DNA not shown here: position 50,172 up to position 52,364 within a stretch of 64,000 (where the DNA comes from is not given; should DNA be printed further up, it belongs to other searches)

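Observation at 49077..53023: Minus-strand operon: HAD hydrolase, B12-binding radical SAM enzyme (CX4CX2C), MORN/YwqK-like lipoprotein and orphan OmpR regulator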

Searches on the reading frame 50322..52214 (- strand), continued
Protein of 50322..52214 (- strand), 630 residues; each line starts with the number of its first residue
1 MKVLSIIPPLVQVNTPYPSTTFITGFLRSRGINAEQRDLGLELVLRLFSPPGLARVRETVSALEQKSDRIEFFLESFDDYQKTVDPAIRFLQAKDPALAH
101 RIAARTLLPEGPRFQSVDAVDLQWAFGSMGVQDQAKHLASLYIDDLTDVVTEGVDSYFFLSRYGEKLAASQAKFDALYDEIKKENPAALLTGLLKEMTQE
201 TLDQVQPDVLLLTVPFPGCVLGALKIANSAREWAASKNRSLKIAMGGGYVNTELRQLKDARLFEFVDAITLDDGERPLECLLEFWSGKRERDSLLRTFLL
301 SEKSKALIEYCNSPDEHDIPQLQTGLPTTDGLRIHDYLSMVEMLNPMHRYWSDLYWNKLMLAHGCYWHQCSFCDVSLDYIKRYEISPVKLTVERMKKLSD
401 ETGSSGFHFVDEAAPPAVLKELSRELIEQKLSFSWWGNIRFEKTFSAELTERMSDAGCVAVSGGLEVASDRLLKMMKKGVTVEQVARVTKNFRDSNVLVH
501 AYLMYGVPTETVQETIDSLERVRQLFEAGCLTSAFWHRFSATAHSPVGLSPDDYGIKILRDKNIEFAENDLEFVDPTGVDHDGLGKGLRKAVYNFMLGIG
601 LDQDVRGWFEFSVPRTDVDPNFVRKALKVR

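Call 82: search_protein_families(library=pfam, alignment_id=A5, max_evalue=0.00001)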
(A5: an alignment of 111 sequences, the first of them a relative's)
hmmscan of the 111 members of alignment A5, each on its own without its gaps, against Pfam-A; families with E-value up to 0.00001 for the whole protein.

A. member 1, L001:7954-8628:+ (224 aa): 0 families

B. families by the number of members that match (of 111 scanned): 93 families (the first 25 are shown)
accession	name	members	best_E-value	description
PF00849.27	PseudoU_synth_2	5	4.6e-35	RNA pseudouridylate synthase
PF05359.17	DUF748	3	0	Domain of Unknown Function (DUF748)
PF01323.26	DSBA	3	8.3e-29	DSBA-like thioredoxin domain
PF05170.20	AsmA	3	1.6e-20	AsmA family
PF13116.12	YhdP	3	2.5e-11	YhdP protein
PF00691.25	OmpA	3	2.1e-10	OmpA family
PF00300.27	His_Phos_1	2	1.5e-07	Histidine phosphatase superfamily (branch 1)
PF14403.11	CP_ATPgrasp_2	1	1e-152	Circularly permuted ATP-grasp type 2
PF02867.20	Ribonuc_red_lgC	1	9.5e-138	Ribonucleotide reductase, barrel domain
PF00521.26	DNA_topoisoIV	1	2.2e-132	DNA gyrase/topoisomerase IV, subunit A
PF01326.24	PPDK_N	1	3.2e-118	Pyruvate phosphate dikinase, AMP/ATP-binding domain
PF04174.18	CP_ATPgrasp_1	1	4e-107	A circularly permuted ATPgrasp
PF01977.22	UbiD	1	1e-80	3-octaprenyl-4-hydroxybenzoate carboxy-lyase Rift-related domain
PF04244.19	DPRP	1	1.4e-76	Deoxyribodipyrimidine photo-lyase-related protein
PF00682.25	HMGL-like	1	4e-69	HMGL-like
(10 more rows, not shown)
